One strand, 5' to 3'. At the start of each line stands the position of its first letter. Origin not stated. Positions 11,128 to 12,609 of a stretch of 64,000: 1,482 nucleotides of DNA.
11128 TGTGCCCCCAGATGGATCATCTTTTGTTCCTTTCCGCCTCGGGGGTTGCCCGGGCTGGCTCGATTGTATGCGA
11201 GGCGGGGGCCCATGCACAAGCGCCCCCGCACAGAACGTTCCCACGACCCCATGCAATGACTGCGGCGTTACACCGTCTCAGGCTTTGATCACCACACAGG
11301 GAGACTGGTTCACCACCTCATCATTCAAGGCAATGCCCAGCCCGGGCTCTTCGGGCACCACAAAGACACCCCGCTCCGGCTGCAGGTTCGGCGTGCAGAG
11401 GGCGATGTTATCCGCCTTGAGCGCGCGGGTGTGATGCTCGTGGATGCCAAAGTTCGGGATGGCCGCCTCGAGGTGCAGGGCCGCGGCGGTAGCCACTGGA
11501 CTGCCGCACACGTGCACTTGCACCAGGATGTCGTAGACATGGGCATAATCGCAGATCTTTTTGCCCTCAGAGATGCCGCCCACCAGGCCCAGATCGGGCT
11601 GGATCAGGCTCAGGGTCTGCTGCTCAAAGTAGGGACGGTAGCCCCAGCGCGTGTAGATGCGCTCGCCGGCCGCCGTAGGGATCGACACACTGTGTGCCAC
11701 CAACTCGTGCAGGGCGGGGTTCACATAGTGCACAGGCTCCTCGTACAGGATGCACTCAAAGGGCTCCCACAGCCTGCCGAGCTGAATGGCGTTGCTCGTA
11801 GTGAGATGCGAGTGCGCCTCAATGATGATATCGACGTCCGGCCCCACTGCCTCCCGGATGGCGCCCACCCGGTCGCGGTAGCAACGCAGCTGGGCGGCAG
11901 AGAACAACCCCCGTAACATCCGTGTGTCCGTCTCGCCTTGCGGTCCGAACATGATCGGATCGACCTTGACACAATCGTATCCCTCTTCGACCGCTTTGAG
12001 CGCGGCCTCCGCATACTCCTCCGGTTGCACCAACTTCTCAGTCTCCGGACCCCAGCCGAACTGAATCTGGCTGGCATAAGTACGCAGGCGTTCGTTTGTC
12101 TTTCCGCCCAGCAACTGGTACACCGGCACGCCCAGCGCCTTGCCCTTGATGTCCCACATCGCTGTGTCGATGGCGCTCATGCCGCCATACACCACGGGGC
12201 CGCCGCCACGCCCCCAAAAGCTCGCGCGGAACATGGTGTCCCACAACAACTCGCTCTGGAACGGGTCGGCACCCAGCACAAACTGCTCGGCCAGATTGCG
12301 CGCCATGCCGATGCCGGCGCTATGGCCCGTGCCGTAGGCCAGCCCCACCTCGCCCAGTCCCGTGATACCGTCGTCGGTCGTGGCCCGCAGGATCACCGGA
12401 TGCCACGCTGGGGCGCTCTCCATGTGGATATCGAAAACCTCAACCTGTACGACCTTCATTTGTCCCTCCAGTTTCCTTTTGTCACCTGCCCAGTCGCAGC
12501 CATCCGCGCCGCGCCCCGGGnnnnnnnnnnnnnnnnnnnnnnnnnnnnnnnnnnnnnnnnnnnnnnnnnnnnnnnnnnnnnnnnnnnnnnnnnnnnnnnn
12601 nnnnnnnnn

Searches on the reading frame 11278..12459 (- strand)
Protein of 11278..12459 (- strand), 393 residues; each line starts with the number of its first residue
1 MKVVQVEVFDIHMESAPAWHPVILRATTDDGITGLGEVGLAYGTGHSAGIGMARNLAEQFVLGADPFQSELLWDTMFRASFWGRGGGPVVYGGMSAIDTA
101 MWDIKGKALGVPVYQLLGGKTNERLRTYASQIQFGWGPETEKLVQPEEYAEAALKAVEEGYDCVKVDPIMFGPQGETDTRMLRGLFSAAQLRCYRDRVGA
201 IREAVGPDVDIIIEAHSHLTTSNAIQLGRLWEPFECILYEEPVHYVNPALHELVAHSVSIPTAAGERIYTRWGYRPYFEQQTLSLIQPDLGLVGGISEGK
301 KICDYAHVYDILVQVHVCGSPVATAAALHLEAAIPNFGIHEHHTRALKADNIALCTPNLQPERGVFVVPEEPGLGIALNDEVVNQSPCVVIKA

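Call 7: search_protein_families(library=pfam, proteins=[window:11278-12459:-], max_evalue=0.01)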
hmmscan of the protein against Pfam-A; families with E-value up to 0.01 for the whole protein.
window:11278-12459:- (393 aa): 2 families
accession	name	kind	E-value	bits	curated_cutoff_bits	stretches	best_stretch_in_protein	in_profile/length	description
PF13378.12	MR_MLE_C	-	3.5e-54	184.2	29.4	1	148-381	1-218/219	Enolase C-terminal domain-like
PF02746.21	MR_MLE_N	-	3.8e-16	59.8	22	1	17-118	24-117/117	Mandelate racemase / muconate lactonizing enzyme, N-terminal domain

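Call 52: search_protein_families(library=ncbifam, proteins=[window:11278-12459:-], max_evalue=0.00001)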
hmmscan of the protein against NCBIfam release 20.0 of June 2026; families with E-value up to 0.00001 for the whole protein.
window:11278-12459:- (393 aa): 9 families
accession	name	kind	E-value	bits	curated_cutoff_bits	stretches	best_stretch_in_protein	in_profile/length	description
NF010624.0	PRK14017.1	equivalog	2.5e-68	230.9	311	1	1-385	1-359/382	galactonate dehydratase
NF040790.2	glucon_galact_dh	equivalog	8.8e-61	205.8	750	1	3-386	3-369/390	bifunctional D-gluconate/D-galactonate dehydratase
NF043051.1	ManoateDhtManD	equivalog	2.1e-56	191.5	550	1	14-386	10-383/403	D-mannonate dehydratase ManD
NF011654.0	PRK15072.1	subfamily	2.3e-54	184.8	430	1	2-387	2-385/404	D-galactonate dehydratase family protein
NF040866.1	AraD_Arch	equivalog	7.9e-45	153.4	650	1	22-386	35-369/372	arabinonate dehydratase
NF047820.1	TalGalacDh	equivalog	8.9e-30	103.8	500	1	25-382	42-360/371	L-talarate/galactarate dehydratase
NF011968.0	PRK15440.1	equivalog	1.8e-26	93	393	2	36-130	69-162/395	L-rhamnonate dehydratase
TIGR02534.1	mucon_cyclo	subfamily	1.4e-15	57.2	334.95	1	194-385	173-364/368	muconate/chloromuconate family cycloisomerase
NF043002.1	HProlDhtase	equivalog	1.1e-14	54.1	500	1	23-130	35-138/366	cis-3-hydroxy-L-proline dehydratase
